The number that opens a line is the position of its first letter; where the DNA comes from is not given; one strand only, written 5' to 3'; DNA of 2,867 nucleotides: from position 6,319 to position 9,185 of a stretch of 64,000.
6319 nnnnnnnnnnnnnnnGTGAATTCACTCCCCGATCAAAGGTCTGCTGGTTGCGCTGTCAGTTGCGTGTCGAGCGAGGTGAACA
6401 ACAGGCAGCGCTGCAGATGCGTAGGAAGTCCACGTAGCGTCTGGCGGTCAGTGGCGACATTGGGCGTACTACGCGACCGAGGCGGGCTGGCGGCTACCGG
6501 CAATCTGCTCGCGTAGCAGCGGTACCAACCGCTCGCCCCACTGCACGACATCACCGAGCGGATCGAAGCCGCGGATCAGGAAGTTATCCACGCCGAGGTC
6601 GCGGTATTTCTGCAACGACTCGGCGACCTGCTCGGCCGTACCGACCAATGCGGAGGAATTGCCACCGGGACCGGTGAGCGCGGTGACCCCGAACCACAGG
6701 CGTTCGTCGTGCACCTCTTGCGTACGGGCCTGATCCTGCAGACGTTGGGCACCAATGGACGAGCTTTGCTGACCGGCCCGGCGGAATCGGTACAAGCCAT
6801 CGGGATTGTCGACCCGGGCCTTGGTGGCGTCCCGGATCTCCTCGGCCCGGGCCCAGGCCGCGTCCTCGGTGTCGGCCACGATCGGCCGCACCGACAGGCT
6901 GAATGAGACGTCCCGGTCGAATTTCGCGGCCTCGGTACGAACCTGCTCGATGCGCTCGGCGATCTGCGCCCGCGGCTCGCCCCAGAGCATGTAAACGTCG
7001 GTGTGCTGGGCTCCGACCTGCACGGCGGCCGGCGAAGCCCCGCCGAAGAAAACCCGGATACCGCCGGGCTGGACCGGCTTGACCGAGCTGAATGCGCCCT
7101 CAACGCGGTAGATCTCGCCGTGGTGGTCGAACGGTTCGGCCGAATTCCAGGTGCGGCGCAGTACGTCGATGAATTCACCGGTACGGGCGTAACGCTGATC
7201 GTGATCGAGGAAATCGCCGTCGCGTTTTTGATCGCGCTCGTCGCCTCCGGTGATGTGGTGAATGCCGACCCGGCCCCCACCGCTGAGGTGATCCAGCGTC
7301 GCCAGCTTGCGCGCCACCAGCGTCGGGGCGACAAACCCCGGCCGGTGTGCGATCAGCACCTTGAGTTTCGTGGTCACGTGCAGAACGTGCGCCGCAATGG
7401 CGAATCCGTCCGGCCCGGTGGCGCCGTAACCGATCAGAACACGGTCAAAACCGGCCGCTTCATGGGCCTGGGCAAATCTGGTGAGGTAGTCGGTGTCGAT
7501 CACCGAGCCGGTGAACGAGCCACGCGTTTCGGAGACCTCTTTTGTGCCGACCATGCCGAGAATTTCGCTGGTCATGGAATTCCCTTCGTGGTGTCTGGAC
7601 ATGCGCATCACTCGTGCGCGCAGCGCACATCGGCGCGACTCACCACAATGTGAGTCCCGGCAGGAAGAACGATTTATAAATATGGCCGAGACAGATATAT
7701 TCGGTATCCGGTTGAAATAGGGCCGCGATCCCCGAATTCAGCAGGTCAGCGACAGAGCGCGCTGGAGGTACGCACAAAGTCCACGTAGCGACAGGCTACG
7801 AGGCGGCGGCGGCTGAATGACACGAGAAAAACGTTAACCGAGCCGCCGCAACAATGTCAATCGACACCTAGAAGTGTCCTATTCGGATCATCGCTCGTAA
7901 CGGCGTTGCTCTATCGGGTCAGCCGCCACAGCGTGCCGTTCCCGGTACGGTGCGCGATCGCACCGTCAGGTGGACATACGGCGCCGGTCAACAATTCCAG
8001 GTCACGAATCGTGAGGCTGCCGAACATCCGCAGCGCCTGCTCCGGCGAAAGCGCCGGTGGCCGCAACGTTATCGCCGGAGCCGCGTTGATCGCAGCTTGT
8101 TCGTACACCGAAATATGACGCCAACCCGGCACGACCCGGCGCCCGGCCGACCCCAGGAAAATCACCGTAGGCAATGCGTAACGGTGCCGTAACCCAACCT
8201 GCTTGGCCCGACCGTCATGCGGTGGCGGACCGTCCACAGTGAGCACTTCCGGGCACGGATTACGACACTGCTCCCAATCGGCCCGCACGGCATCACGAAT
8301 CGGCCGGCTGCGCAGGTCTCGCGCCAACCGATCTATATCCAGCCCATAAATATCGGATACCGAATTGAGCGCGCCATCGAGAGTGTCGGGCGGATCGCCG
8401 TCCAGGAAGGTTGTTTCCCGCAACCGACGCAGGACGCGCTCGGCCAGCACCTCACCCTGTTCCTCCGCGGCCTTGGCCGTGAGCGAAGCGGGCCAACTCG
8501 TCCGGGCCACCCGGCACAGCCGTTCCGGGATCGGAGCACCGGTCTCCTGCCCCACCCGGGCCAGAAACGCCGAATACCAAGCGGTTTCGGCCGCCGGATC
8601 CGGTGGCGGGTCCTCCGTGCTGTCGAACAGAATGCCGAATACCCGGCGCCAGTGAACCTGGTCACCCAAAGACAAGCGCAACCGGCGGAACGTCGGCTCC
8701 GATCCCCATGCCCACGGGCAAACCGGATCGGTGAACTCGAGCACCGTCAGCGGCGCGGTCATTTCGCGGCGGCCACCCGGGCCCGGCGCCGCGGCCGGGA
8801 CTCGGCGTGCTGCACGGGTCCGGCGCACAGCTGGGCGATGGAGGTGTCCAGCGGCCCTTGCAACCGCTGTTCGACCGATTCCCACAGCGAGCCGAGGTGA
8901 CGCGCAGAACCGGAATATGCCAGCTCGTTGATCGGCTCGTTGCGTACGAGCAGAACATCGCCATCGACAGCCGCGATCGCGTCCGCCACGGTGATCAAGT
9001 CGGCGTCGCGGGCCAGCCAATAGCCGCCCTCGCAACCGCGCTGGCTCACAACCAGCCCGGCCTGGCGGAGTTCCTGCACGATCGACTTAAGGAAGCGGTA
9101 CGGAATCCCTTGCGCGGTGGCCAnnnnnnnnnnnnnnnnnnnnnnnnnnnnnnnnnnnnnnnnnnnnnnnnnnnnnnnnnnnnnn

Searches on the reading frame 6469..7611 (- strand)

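Call 91: search_protein_families(library=pfam, proteins=[window:6469-7611:-], max_evalue=0.001)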
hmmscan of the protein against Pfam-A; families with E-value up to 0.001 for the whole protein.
window:6469-7611:- (380 aa): 1 family
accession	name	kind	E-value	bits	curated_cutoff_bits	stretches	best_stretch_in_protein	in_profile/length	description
PF00296.26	Bac_luciferase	-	1.5e-67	228.7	27.9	1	38-342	20-313/314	Luciferase-like monooxygenase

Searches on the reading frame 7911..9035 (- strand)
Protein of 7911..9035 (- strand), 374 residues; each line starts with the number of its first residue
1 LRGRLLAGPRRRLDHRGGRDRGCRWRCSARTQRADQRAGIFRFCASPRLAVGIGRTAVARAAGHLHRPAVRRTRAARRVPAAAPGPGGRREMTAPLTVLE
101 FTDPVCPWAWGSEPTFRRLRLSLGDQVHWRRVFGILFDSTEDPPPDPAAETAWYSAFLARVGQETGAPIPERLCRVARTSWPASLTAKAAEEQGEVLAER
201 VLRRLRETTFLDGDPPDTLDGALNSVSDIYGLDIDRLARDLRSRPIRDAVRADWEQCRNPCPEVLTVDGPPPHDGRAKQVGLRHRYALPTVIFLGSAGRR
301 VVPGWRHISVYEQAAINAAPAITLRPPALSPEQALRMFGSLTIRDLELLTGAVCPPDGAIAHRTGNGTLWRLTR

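Call 91: search_protein_families(library=pfam, proteins=[window:7911-9035:-], max_evalue=0.001)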
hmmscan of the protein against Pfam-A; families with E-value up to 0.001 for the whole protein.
window:7911-9035:- (374 aa): 1 family
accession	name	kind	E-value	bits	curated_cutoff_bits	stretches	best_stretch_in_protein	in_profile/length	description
PF13743.12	Thioredoxin_5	-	5.5e-14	52.8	27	1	101-254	3-147/186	Thioredoxin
